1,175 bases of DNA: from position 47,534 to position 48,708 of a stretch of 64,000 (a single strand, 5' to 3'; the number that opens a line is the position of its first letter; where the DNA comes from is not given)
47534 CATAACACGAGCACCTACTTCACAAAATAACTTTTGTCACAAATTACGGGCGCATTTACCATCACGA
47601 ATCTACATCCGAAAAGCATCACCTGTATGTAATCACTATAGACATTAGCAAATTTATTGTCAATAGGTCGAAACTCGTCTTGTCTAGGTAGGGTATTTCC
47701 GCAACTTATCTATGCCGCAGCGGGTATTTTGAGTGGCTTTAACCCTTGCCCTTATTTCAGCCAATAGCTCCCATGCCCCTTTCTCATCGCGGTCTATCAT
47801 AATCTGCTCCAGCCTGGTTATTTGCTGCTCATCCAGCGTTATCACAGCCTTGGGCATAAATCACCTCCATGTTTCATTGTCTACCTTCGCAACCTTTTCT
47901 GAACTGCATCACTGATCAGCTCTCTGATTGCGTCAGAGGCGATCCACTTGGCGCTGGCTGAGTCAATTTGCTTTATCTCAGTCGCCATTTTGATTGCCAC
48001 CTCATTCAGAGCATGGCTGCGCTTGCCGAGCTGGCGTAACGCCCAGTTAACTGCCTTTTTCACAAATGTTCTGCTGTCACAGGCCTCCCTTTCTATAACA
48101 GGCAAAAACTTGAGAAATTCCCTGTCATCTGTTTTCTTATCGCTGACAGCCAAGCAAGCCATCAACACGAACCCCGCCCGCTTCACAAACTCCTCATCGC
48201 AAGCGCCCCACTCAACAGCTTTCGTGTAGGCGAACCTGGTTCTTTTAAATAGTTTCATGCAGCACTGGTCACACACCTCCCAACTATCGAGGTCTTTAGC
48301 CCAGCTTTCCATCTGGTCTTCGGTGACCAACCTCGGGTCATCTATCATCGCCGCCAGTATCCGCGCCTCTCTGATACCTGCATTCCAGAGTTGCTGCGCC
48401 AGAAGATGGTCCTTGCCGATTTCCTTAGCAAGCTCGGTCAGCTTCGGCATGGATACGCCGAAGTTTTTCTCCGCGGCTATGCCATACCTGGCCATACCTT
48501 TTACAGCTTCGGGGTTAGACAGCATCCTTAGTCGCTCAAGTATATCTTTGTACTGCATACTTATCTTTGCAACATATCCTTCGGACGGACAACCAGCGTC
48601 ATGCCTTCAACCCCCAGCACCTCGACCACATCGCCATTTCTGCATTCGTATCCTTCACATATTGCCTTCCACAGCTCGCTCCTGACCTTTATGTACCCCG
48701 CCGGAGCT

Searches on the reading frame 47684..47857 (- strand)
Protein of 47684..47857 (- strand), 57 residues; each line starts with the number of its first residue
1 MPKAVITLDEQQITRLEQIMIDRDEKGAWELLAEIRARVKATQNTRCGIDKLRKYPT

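Call 4: search_protein_families(library=pfam, proteins=[window:47684-47857:-])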
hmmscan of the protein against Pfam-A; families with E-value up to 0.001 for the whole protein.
window:47684-47857:- (57 aa): 0 families

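Call 44: search_protein_families(library=ncbifam, proteins=[window:47684-47857:-], max_evalue=0.01)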
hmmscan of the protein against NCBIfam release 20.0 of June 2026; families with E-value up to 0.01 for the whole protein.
window:47684-47857:- (57 aa): 0 families

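Call 45: find_homologous_proteins(query=window:47684-47857:-)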
Query window:47684-47857:- (57 aa): 94 proteins with E <= 0.001 among 94 candidates.
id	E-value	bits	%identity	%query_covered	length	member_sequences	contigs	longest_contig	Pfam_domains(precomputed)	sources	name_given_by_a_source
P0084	1.4e-29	117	100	100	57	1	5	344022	-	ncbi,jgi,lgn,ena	jgi:hypothetical protein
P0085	3.8e-29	116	98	100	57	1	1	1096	-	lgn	-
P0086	6.5e-25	102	86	98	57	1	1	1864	-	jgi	jgi:hypothetical protein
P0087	2.2e-24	101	82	100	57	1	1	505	-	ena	-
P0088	3.2e-24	100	82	100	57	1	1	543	-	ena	-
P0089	6.7e-24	99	84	100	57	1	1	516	-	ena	-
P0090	1.6e-23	98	85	95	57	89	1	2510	-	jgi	jgi:hypothetical protein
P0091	1.9e-23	98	85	95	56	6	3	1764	-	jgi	jgi:hypothetical protein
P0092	2.0e-23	98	81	100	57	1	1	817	-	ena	-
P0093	3.1e-23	97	85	95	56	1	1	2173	-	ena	-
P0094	3.5e-23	97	85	95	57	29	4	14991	-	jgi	jgi:hypothetical protein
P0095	6.0e-23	96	83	95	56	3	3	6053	-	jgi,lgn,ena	jgi:hypothetical protein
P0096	6.1e-23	96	83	95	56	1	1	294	-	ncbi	-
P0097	6.5e-23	96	82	96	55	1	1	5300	-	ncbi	-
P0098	6.8e-23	96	77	100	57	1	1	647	-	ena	-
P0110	2.6e-22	94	85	95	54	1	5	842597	-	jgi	jgi:hypothetical protein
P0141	8.9e-21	90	78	95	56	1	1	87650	-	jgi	jgi:hypothetical protein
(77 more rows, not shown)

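Call 53: find_encoding_contigs(protein=P0110, flank=5000, max_places=3)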
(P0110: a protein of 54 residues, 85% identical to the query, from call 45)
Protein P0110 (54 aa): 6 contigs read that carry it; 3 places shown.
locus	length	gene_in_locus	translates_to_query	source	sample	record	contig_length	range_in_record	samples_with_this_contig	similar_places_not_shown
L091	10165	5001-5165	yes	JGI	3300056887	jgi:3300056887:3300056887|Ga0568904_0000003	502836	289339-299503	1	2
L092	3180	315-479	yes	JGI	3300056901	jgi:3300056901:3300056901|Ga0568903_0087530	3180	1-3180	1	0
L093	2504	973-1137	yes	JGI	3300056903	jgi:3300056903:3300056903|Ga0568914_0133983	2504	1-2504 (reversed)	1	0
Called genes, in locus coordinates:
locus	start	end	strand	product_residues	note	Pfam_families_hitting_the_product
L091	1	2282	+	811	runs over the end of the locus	PF17764:PriA_3primeBD, PF00270:DEAD, PF04851:ResIII, PF18319:Zn_ribbon_PriA, PF00271:Helicase_C (weak), PF18074:PriA_C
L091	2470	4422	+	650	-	PF00111:Fer2, PF13510:Fer2_4 (weak), PF17650:RACo_linker, PF17651:Raco_middle, PF14574:RACo_C_ter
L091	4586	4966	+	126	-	PF01475:FUR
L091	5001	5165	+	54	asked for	-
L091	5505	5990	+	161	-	PF00011:HSP20, PF17886:ArsA_HSP20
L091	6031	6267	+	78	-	PF00462:Glutaredoxin, PF13417:GST_N_3 (weak)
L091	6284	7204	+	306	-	PF00890:FAD_binding_2 (faint), PF01134:GIDA (faint), PF03486:HI0933_like (faint), PF07992:Pyr_redox_2, PF12831:FAD_oxidored (weak), PF13454:NAD_binding_9 (faint), PF13738:Pyr_redox_3, PF00070:Pyr_redox (weak)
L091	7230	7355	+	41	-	PF06397:Desulfoferrod_N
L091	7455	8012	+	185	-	PF02915:Rubrerythrin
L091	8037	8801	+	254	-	PF00005:ABC_tran, PF13304:AAA_21 (faint)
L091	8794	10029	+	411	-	PF01458:SUFBD_core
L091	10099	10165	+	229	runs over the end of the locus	PF01613:Flavin_Reduct, PF00301:Rubredoxin, PF21349:RUBY_RBDX (faint)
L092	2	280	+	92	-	?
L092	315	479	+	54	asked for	-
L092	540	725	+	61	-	-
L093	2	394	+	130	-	?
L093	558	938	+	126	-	PF01475:FUR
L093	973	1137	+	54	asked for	-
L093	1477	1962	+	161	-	PF00011:HSP20, PF17886:ArsA_HSP20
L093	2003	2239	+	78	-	PF00462:Glutaredoxin, PF13417:GST_N_3 (weak)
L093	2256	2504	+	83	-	?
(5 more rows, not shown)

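Call 54: find_encoding_contigs(protein=P0141, flank=5000, max_places=2)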
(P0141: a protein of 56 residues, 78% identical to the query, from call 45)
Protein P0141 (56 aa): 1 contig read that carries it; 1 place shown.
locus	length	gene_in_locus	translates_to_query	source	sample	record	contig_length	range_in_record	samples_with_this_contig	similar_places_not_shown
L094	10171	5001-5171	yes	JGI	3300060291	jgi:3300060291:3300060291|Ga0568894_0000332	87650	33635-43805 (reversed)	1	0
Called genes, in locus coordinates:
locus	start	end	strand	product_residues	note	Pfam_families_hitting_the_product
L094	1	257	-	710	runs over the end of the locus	PF22745:Nlig-Ia, PF01653:DNA_ligase_aden, PF03120:OB_DNA_ligase, PF03119:DNA_ligase_ZBD, PF00633:HHH (faint), PF12826:HHH_2, PF14520:HHH_5, PF00533:BRCT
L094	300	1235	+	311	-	PF05853:BKACE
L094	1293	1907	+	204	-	PF06736:TMEM175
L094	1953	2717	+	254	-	PF04199:Cyclase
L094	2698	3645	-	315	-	PF10110:GPDPase_memb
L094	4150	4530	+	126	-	PF01957:NfeD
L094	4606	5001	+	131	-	PF01475:FUR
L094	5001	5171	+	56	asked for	-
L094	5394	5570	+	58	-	PF00462:Glutaredoxin (weak)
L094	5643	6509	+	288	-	PF00210:Ferritin (faint), PF02915:Rubrerythrin, PF03061:4HBT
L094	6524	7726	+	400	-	PF00266:Aminotran_5, PF01041:DegT_DnrJ_EryC1, PF01212:Beta_elim_lyase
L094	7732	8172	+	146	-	PF01592:NifU_N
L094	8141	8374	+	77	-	-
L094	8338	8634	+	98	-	PF01206:TusA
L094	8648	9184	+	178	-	PF02915:Rubrerythrin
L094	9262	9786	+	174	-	PF01613:Flavin_Reduct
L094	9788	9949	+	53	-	PF00301:Rubredoxin, PF21349:RUBY_RBDX (faint)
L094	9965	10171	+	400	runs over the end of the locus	PF04282:DUF438, PF01814:Hemerythrin, PF13596:PAS_10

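Call 57: search_protein_families(library=pfam, proteins=[window:47684-47857:-], max_evalue=5)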
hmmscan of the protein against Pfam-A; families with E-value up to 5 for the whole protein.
window:47684-47857:- (57 aa): 0 families

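Call 67: predict_structure(alignment_id=A3)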
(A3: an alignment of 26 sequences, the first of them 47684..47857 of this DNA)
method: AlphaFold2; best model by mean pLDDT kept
length: 57 residues; sequences in the alignment: 26
mean_pLDDT: 79.2   pTM: 0.54
mean pLDDT of the five models: 79.2, 77.2, 76.6, 75.6, 75.6
residues with pLDDT >= 90: 21; 70-90: 19; 50-70: 14; < 50: 3
segments of 3 or more residues with pLDDT < 50: 55-57
pLDDT, mean of each block of 10 residues (from residue 1): 75 92 93 88 66 53
secondary structure, 60 per line:
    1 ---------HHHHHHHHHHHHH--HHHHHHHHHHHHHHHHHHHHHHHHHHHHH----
elements in order: H10-22 H25-53

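Call 68: search_solved_structures(query=A3, max_evalue=10, show_alignments=3)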
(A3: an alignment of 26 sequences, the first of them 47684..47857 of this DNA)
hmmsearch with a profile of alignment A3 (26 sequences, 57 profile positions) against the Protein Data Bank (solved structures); distinct sequences matched with E-value up to 10: 6.
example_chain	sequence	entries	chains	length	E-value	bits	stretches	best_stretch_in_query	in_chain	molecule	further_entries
1kz9_A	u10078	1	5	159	0.49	13.4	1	4-54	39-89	6,7-Dimethyl-8-ribityllumazine Synthase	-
1kyv_A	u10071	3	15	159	0.5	13.4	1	4-54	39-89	6,7-Dimethyl-8-ribityllumazine Synthase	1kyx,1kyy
2a57_A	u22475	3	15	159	0.5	13.4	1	4-54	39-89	6,7-dimethyl-8-ribityllumazine synthase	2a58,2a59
1kz1_A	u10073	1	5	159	0.5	13.4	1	4-54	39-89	6,7-Dimethyl-8-ribityllumazine Synthase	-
6rf2_C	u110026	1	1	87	0.81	12.7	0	3-25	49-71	Neuronal migration protein doublecortin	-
5ip4_D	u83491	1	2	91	1.3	12.1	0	3-25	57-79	Neuronal migration protein doublecortin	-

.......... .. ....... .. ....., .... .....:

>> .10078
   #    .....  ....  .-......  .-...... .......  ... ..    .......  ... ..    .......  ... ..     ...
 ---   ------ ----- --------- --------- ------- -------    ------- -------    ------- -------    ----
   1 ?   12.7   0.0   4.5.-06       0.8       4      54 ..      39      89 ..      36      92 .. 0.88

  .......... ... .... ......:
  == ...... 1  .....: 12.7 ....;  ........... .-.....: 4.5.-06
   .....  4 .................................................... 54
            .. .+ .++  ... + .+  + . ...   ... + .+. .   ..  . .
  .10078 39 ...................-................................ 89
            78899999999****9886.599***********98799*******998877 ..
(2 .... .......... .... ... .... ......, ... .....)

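Call 70: fold_search(model_id=the predicted structure, library=pdb)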
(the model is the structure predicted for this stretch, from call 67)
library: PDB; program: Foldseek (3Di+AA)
matches with E <= 10: 16; with E <= 0.001: 0
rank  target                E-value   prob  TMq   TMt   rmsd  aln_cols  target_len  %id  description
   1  8pm5_J                2.8e+00  0.08  0.37  0.36  11.2        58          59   22  transcription factor BARHL2 bound to TAAAT DNA sequence (released 2024-07-10)
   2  8osb_E                4.1e+00  0.10  0.43  0.40  11.6        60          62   22  TWIST1-TCF4-ALX4 complex on specific DNA (released 2024-01-31)
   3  4i1m_A                5.1e+00  0.15  0.52  0.14   3.4        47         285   17  Crystal structure of the Legionella pneumophila GAP domain of LepB (released 2013-01-16)
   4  5zjr_A                5.1e+00  0.08  0.42  0.38  12.8        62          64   18  Structure of AbdB/Exd complex bound to a 'Magenta14' DNA sequence (released 2018-08-29)
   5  9lyv_G                5.5e+00  0.08  0.43  0.42  10.7        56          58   23  structure of prrx bound to DNA (released 2026-01-14)
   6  1fjl_B                5.5e+00  0.06  0.40  0.40  11.8        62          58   26  HOMEODOMAIN FROM THE DROSOPHILA PAIRED PROTEIN BOUND TO A DNA OLIGONUCLEOTIDE (released 1996-06-20)
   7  1fjl_A                6.4e+00  0.06  0.39  0.36  12.0        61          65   23  HOMEODOMAIN FROM THE DROSOPHILA PAIRED PROTEIN BOUND TO A DNA OLIGONUCLEOTIDE (released 1996-06-20)
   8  9d9r_B                7.5e+00  0.06  0.45  0.40  12.9        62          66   21  X-ray structure of ALX4 homeodomain dimer bound to DNA (released 2025-04-09)
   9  2lp0_MODEL_1_A        7.5e+00  0.05  0.39  0.37  10.4        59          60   19  The solution structure of homeodomain-protein complex (released 2012-06-06)
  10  9d3j_D                8.1e+00  0.02  0.30  0.32   7.3        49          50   24  Structure of L9 Fab in complex with CSP_Res5-Y_mC2 Scaffold (released 2026-03-18)
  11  6a09_C                8.7e+00  0.08  0.39  0.15   2.6        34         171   29  Salmonella Typhi YfdX in the P222 space group (released 2019-02-06)
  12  1puf_A                8.7e+00  0.05  0.38  0.29  10.2        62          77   18  Crystal Structure of HoxA9 and Pbx1 homeodomains bound to DNA (released 2003-09-02)
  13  7fby                  8.7e+00  0.03  0.34  0.14  12.7        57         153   21  Crystal Structure of PH0140 from Pyrococcus horikosii OT3 (released 2022-07-20)
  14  2a72_A                8.7e+00  0.03  0.30  0.14  12.0        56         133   16  Structure of the regulator of G-protein signaling domain of RGS7 (released 2005-07-12)
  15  5y3t_C                9.4e+00  0.13  0.46  0.21   1.3        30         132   33  Crystal structure of hetero-trimeric core of LUBAC: HOIP double-UBA complexed with HOIL-1L UBL and SHARPIN UBL (released 2018-05-02)
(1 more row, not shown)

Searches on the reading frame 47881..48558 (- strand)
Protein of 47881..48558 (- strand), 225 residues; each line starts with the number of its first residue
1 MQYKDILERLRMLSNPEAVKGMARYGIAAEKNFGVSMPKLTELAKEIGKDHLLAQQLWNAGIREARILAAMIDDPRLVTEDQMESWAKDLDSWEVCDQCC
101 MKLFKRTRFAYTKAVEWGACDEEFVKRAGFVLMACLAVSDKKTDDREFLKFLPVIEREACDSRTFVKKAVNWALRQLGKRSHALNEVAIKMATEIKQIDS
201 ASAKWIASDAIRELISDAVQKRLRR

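Call 4: search_protein_families(library=pfam, proteins=[window:47881-48558:-])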
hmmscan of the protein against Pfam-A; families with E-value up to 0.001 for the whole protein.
window:47881-48558:- (225 aa): 1 family
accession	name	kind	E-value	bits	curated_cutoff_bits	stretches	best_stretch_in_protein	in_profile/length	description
PF08713.17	DNA_alkylation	-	2.8e-32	112.6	21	1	6-198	1-197/213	DNA alkylation repair enzyme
